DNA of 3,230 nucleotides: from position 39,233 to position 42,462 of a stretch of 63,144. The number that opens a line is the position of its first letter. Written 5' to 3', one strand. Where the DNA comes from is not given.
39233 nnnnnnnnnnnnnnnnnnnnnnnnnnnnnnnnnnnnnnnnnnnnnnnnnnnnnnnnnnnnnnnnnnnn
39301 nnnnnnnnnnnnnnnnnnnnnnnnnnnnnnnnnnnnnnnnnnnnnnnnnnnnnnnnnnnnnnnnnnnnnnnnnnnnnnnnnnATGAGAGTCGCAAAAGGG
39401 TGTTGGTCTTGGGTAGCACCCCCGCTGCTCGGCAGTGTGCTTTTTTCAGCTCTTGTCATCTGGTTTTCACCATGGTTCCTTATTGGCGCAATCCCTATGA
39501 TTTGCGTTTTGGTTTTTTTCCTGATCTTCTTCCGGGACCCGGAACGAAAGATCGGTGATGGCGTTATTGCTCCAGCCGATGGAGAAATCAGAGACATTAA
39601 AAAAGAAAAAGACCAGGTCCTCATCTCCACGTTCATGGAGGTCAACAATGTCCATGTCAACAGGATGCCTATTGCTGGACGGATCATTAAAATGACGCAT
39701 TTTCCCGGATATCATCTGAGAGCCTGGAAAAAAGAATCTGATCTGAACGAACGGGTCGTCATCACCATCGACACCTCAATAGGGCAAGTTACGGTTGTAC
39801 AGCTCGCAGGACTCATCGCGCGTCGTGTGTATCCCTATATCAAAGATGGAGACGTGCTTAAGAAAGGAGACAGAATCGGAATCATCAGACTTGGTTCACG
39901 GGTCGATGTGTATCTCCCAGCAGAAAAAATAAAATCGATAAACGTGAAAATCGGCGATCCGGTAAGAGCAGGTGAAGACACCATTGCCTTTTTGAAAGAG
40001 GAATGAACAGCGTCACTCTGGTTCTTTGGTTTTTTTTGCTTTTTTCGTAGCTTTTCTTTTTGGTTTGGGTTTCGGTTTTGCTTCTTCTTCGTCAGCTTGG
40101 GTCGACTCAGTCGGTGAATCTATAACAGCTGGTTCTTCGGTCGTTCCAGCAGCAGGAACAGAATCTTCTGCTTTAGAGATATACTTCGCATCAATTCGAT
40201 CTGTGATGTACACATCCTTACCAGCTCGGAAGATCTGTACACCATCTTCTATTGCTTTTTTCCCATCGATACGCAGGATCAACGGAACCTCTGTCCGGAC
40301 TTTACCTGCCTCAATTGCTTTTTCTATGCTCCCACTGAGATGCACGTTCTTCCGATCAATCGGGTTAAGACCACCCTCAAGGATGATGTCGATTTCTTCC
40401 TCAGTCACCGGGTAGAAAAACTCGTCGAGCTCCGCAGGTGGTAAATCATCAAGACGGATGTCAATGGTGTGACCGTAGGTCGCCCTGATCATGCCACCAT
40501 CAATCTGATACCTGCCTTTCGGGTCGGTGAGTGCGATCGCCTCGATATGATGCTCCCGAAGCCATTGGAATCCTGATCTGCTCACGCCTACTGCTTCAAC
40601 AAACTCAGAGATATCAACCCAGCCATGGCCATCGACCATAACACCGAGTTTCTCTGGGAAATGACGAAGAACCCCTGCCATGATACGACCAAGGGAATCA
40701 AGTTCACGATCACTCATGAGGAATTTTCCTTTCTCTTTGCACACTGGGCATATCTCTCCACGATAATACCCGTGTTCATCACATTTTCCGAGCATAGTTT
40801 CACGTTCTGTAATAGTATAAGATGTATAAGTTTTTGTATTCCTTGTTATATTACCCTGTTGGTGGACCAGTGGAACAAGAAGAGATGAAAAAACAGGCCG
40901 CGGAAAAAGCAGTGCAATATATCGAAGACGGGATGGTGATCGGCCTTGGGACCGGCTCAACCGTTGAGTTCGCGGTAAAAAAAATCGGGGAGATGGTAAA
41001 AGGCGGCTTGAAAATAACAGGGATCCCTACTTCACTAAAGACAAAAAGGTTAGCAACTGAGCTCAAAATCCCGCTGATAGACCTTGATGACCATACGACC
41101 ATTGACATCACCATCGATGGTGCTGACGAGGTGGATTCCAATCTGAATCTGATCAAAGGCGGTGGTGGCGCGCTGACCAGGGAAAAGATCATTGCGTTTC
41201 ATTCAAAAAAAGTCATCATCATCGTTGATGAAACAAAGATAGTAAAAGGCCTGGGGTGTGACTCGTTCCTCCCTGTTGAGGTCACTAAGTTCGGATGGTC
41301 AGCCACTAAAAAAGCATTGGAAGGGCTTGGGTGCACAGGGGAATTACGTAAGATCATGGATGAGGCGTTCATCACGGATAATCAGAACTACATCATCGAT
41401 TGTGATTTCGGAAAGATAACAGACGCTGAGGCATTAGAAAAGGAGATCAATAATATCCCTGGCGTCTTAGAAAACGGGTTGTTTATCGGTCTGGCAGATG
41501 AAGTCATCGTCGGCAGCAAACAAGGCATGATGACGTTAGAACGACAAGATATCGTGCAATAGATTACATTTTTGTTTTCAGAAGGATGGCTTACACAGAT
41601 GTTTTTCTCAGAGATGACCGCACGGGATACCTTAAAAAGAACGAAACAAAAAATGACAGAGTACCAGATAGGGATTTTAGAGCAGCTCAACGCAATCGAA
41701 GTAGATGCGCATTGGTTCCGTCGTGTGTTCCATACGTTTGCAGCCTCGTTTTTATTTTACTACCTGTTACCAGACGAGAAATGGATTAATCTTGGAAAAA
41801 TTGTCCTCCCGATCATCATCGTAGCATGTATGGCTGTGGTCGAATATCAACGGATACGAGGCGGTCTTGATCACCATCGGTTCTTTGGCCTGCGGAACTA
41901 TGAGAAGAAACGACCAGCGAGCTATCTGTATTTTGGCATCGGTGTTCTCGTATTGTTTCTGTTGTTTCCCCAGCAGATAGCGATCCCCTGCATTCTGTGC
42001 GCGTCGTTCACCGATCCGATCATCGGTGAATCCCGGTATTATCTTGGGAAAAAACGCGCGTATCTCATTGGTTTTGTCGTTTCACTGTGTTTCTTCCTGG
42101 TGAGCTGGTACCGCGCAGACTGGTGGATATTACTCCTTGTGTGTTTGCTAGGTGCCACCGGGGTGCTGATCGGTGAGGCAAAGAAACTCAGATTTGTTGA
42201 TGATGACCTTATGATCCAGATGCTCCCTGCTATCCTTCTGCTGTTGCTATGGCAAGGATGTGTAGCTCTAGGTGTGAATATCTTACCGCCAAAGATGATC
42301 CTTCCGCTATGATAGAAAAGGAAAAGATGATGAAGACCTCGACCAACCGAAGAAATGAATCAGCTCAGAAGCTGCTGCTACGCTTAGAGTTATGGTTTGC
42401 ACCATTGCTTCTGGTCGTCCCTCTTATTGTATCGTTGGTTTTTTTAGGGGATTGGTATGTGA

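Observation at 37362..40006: ThrC-like PLP domain fused to a CysH-type (P)APS reductase, translationally coupled to a PSD-like decarboxylase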

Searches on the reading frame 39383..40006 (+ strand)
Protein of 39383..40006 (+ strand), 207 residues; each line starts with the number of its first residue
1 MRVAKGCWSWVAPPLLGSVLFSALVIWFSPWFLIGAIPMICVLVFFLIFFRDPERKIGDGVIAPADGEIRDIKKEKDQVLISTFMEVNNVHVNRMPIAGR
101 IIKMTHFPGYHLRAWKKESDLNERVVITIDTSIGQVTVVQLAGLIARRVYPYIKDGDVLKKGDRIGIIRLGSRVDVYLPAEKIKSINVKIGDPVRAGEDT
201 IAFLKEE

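Call 3: search_protein_families(library=pfam, proteins=[window:39383-40006:+], max_evalue=0.01)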
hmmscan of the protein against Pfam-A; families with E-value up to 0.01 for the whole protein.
window:39383-40006:+ (207 aa): 2 families
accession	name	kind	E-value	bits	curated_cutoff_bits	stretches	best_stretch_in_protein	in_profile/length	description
PF02666.20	PS_Dcarbxylase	-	2.1e-40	138.9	22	1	45-201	4-197/198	Phosphatidylserine decarboxylase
PF13533.13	Biotin_lipoyl_2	-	0.00077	19.7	29.8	0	182-197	10-25/32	Biotin-lipoyl like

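Call 4: search_protein_families(library=ncbifam, proteins=[window:39383-40006:+], max_evalue=0.01)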
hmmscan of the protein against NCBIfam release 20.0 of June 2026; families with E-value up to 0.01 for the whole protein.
window:39383-40006:+ (207 aa): 14 families
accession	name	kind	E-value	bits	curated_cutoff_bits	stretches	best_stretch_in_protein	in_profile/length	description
NF003683.0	PRK05305.2-3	equivalog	1.1e-62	211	244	1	1-202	5-201/204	phosphatidylserine decarboxylase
NF003685.0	PRK05305.2-5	equivalog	7.5e-59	198.3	183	1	3-205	2-194/198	phosphatidylserine decarboxylase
NF038088.1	anchor_synt_D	exception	6.5e-53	179.1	240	1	4-201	2-192/194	protein sorting system archaetidylserine decarboxylase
NF003678.0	PRK05305.1-2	equivalog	1.4e-52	178.2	225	1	9-204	14-217/218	phosphatidylserine decarboxylase family protein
TIGR00164.2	AS_decarb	equivalog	2.4e-49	167.5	230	1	35-203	24-210/215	archaetidylserine decarboxylase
NF003680.0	PRK05305.1-5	equivalog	2.3e-45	154.6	262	1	14-205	16-215/217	phosphatidylserine decarboxylase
NF003682.0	PRK05305.2-2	equivalog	5.9e-42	143.5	284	1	23-202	22-210/212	phosphatidylserine decarboxylase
NF003679.0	PRK05305.1-3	equivalog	7.1e-42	143.5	252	1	37-202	53-231/234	phosphatidylserine decarboxylase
NF003677.0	PRK05305.1-1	equivalog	3.1e-41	141.2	315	1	24-205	32-221/232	phosphatidylserine decarboxylase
NF003684.0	PRK05305.2-4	equivalog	2.4e-37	128.7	317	1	26-206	26-216/228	phosphatidylserine decarboxylase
NF003681.0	PRK05305.2-1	equivalog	4.3e-32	111.4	377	1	34-203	36-217/231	phosphatidylserine decarboxylase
TIGR00163.1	PS_decarb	equivalog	0.00024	20.3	111.75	0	157-198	195-237/243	archaetidylserine decarboxylase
NF003038.0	PRK03934.1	equivalog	0.00053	18.9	285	0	158-199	222-262/267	phosphatidylserine decarboxylase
NF053757.1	BclibactTpBcbE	equivalog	0.0019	17.2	600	1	11-85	146-219/394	bacillibactin exporter BcbE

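Call 40: search_solved_structures(query=window:39383-40006:+, max_evalue=0.01, show_alignments=1)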
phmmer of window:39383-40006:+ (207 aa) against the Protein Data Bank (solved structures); distinct sequences matched with E-value up to 0.01: 0.

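Call 53: find_homologous_proteins(query=window:39383-40006:+, max_evalue=1e-15)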
Query window:39383-40006:+ (207 aa): 7699 proteins with E <= 1e-15 among 8000 candidates; the best 120 are listed.
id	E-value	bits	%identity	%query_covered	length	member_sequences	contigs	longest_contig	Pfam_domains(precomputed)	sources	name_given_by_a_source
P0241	1.5e-133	461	100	100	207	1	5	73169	PF02666.21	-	-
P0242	1.6e-116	405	87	99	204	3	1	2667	PF02666.21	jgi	jgi:phosphatidylserine decarboxylase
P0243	1.2e-114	399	86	99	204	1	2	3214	PF02666.21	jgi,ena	-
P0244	2.8e-113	395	85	99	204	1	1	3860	PF02666.21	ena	-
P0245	1.6e-112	392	85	100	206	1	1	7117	PF02666.21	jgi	jgi:phosphatidylserine decarboxylase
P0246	2.2e-112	392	84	100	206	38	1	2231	PF02666.21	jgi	jgi:phosphatidylserine decarboxylase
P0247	6.6e-111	387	83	99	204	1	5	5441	PF02666.21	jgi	jgi:phosphatidylserine decarboxylase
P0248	8.2e-111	387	83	100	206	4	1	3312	PF02666.21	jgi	jgi:phosphatidylserine decarboxylase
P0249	1.1e-110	386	84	100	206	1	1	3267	PF02666.21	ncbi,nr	ncbi:MAG: phosphatidylserine decarboxylase [Euryarchaeota archaeon]|nr:phosphatidylserine decarboxyl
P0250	1.6e-110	386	82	100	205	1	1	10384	PF02666.21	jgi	jgi:phosphatidylserine decarboxylase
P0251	2.4e-110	385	84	99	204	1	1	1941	PF02666.21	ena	-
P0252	2.9e-110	385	82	100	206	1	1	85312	PF02666.21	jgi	jgi:phosphatidylserine decarboxylase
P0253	3.2e-110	385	83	100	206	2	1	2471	PF02666.21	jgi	jgi:phosphatidylserine decarboxylase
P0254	3.3e-110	385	82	99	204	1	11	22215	PF02666.21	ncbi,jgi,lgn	jgi:phosphatidylserine decarboxylase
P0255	3.5e-110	385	82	100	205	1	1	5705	PF02666.21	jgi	jgi:phosphatidylserine decarboxylase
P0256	3.6e-110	385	81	99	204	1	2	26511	PF02666.21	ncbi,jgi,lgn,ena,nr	ncbi:MAG TPA: phosphatidylserine decarboxylase [Candidatus Thermoplasmatota archaeon]|nr:phosphatidy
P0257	3.7e-110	384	85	100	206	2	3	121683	PF02666.21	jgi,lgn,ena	jgi:phosphatidylserine decarboxylase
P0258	4.2e-110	384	84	99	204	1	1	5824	PF02666.21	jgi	jgi:phosphatidylserine decarboxylase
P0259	5.8e-110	384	84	99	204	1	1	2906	PF02666.21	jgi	jgi:phosphatidylserine decarboxylase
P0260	7.3e-110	384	84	99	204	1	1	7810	PF02666.21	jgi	jgi:phosphatidylserine decarboxylase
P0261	9.2e-110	383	84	99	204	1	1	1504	PF02666.21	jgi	jgi:phosphatidylserine decarboxylase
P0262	9.6e-110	383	84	100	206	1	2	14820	PF02666.21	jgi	jgi:phosphatidylserine decarboxylase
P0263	1.8e-109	382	83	100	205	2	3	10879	PF02666.21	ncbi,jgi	-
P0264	2.0e-109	382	83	99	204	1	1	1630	PF02666.21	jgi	jgi:phosphatidylserine decarboxylase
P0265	2.9e-109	382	82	100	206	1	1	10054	PF02666.21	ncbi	-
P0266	3.2e-109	381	84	99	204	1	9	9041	PF02666.21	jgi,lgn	jgi:phosphatidylserine decarboxylase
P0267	3.3e-109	381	83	99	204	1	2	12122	PF02666.21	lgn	-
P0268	3.8e-109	381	84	100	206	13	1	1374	PF02666.21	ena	-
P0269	4.6e-109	381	83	99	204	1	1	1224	PF02666.21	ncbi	-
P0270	5.1e-109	381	82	100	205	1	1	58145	PF02666.21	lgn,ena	-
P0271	6.7e-109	380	80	100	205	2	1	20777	PF02666.21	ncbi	-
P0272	8.1e-109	380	82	99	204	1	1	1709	PF02666.21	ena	-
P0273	8.4e-109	380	82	99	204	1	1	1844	PF02666.21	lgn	-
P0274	9.3e-109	380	80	100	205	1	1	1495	PF02666.21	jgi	-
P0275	1.0e-108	380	82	100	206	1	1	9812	PF02666.21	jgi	jgi:phosphatidylserine decarboxylase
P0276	1.1e-108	380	81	100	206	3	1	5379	PF02666.21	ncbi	-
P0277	1.8e-108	379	82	100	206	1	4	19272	PF02666.21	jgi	jgi:phosphatidylserine decarboxylase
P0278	4.1e-108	378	80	100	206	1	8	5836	PF02666.21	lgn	-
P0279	4.8e-108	378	80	100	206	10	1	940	PF02666.21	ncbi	-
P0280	5.5e-108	377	80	100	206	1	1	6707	PF02666.21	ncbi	-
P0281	5.6e-108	377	80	99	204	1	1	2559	PF02666.21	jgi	jgi:phosphatidylserine decarboxylase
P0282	6.4e-108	377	81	100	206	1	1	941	PF02666.21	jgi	jgi:phosphatidylserine decarboxylase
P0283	6.5e-108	377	82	100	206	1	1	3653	PF02666.21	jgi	jgi:phosphatidylserine decarboxylase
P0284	8.1e-108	377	80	99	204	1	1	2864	PF02666.21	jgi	jgi:phosphatidylserine decarboxylase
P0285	9.5e-108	377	82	100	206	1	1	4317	PF02666.21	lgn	-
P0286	1.4e-107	376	79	100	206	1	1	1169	PF02666.21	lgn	-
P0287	2.1e-107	376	82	100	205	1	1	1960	PF02666.21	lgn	-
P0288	3.9e-107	375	80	100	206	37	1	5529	PF02666.21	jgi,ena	-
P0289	4.0e-107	375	81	100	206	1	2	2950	PF02666.21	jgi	jgi:phosphatidylserine decarboxylase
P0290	4.2e-107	375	79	100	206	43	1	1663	PF02666.21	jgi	-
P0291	6.2e-107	374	81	100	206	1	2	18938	PF02666.21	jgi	-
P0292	1.2e-106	373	82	99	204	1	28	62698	PF02666.21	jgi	jgi:phosphatidylserine decarboxylase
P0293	1.9e-106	372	81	100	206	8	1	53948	PF02666.21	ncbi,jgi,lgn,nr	ncbi:MAG: phosphatidylserine decarboxylase [Candidatus Thermoplasmatota archaeon]|jgi:phosphatidylse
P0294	2.7e-106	372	77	100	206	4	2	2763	PF02666.21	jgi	jgi:phosphatidylserine decarboxylase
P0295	3.1e-106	372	81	100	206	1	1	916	PF02666.21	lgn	-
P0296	3.2e-106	372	81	99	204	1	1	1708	PF02666.21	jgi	jgi:phosphatidylserine decarboxylase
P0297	4.2e-106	371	77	100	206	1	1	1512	PF02666.21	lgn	-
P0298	4.8e-106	371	80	100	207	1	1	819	PF02666.21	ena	-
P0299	5.0e-106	371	81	98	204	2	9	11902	PF02666.21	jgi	jgi:phosphatidylserine decarboxylase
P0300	5.6e-106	371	80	99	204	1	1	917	PF02666.21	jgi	jgi:phosphatidylserine decarboxylase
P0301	1.8e-105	369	81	100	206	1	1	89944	PF02666.21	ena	-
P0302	3.4e-105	368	80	100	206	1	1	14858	PF02666.21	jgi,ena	-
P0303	4.6e-105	368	82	98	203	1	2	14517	PF02666.21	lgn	-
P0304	6.9e-105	367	79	100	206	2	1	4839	PF02666.21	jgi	jgi:phosphatidylserine decarboxylase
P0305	9.4e-105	367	75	100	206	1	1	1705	PF02666.21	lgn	-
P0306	1.5e-104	366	75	100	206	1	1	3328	PF02666.21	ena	-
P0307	2.4e-104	366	79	100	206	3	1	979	PF02666.21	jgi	jgi:phosphatidylserine decarboxylase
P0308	3.0e-104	365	77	100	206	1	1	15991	PF02666.21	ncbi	-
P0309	6.4e-104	364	78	100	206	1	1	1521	PF02666.21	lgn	-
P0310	8.8e-104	364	79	100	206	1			PF02666.21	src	-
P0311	1.1e-103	363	76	100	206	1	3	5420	PF02666.21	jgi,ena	jgi:phosphatidylserine decarboxylase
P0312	1.3e-103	363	77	100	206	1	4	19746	PF02666.21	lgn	-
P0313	1.4e-103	363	78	100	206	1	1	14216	PF02666.21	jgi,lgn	-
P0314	1.8e-103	363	79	100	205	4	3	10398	PF02666.21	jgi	jgi:phosphatidylserine decarboxylase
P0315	1.9e-103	363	79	99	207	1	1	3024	PF02666.21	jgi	jgi:phosphatidylserine decarboxylase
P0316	2.5e-103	362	77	100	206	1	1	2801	PF02666.21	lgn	-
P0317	2.7e-103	362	79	100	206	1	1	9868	PF02666.21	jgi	jgi:phosphatidylserine decarboxylase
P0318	2.7e-103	362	74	100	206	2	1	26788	PF02666.21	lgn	-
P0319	4.7e-103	361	77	100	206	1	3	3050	PF02666.21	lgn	-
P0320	1.6e-102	360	75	100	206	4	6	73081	PF02666.21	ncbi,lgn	-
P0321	2.0e-102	359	74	100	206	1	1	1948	PF02666.21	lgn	-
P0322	2.2e-102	359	81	98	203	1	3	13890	PF02666.21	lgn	-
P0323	2.9e-102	359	80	99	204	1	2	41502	PF02666.21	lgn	-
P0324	3.6e-102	358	78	99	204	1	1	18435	PF02666.21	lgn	-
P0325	6.0e-102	358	77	99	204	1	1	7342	PF02666.21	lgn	-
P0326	1.8e-101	356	75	100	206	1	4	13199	PF02666.21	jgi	jgi:phosphatidylserine decarboxylase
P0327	2.6e-101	356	74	100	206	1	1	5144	PF02666.21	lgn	-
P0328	3.3e-101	355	84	93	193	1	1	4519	PF02666.21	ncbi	-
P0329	3.8e-101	355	77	99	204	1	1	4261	PF02666.21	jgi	jgi:phosphatidylserine decarboxylase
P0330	7.9e-101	354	77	100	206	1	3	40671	PF02666.21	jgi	jgi:phosphatidylserine decarboxylase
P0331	9.2e-101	354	76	100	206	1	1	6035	PF02666.21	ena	-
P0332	1.1e-100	354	74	100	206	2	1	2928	PF02666.21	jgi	jgi:phosphatidylserine decarboxylase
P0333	1.2e-100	353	75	100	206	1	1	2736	PF02666.21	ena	-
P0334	1.3e-100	353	76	100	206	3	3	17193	PF02666.21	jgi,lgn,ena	jgi:phosphatidylserine decarboxylase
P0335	2.3e-100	352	74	100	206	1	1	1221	PF02666.21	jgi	jgi:phosphatidylserine decarboxylase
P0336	2.9e-100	352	75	100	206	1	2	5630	PF02666.21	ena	-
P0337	4.2e-100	352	75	100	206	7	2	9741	PF02666.21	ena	-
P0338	1.1e-99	350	76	100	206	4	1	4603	PF02666.21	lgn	-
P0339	1.4e-99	350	82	100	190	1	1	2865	PF02666.21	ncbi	-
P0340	3.8e-99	349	74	100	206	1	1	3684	PF02666.21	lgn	-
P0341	8.2e-99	347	74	100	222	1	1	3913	PF02666.21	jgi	jgi:phosphatidylserine decarboxylase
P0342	2.1e-98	346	75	100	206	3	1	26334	PF02666.21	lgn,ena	-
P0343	3.3e-98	345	73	100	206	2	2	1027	PF02666.21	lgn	-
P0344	9.3e-98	344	74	99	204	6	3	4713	PF02666.21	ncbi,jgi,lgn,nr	ncbi:MAG: phosphatidylserine decarboxylase [Thermoplasmata archaeon M11B2D]|nr:MAG: phosphatidylseri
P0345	1.2e-97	344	83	88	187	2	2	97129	PF02666.21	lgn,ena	-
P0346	1.7e-97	343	75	98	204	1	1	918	PF02666.21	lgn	-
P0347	2.3e-97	343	79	94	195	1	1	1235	PF02666.21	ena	-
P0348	4.0e-97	342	75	98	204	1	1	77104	PF02666.21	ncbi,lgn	-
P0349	8.7e-97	341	74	98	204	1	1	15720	PF02666.21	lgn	-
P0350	9.0e-97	341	74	98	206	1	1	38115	PF02666.21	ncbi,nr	ncbi:hypothetical protein AYK25_03525 [Thermoplasmatales archaeon SM1-50]|nr:MAG: hypothetical prote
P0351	1.0e-96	341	80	91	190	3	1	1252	PF02666.21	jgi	-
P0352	2.5e-95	336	89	82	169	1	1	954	PF02666.21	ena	-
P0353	4.3e-95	335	71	99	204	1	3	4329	PF02666.21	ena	-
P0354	2.3e-94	333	82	87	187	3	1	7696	PF02666.21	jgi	-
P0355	1.2e-90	321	82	83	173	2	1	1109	PF02666.21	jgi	jgi:phosphatidylserine decarboxylase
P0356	7.9e-88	312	75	88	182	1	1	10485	PF02666.21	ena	-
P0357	1.5e-87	311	66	99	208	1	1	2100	PF02666.21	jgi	jgi:phosphatidylserine decarboxylase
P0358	3.2e-87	310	72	94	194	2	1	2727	PF02666.21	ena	-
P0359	2.3e-85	304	67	100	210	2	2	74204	PF02666.21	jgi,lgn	jgi:phosphatidylserine decarboxylase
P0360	7.7e-85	302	75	84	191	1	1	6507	PF02666.21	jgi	jgi:phosphatidylserine decarboxylase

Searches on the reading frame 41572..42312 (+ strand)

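Call 3: search_protein_families(library=pfam, proteins=[window:41572-42312:+], max_evalue=0.01)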
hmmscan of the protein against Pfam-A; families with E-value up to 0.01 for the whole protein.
window:41572-42312:+ (246 aa): 0 families

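Call 41: search_protein_families(library=pfam, proteins=[window:41572-42312:+], max_evalue=1)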
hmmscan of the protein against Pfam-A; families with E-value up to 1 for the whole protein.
window:41572-42312:+ (246 aa): 2 families
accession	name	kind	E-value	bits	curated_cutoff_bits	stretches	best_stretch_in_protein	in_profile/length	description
PF13980.11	UPF0370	-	0.027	15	28.1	1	178-214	2-34/61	Uncharacterised protein family (UPF0370)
PF10779.14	XhlA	-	0.12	13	34.7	1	18-63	19-65/67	Haemolysin XhlA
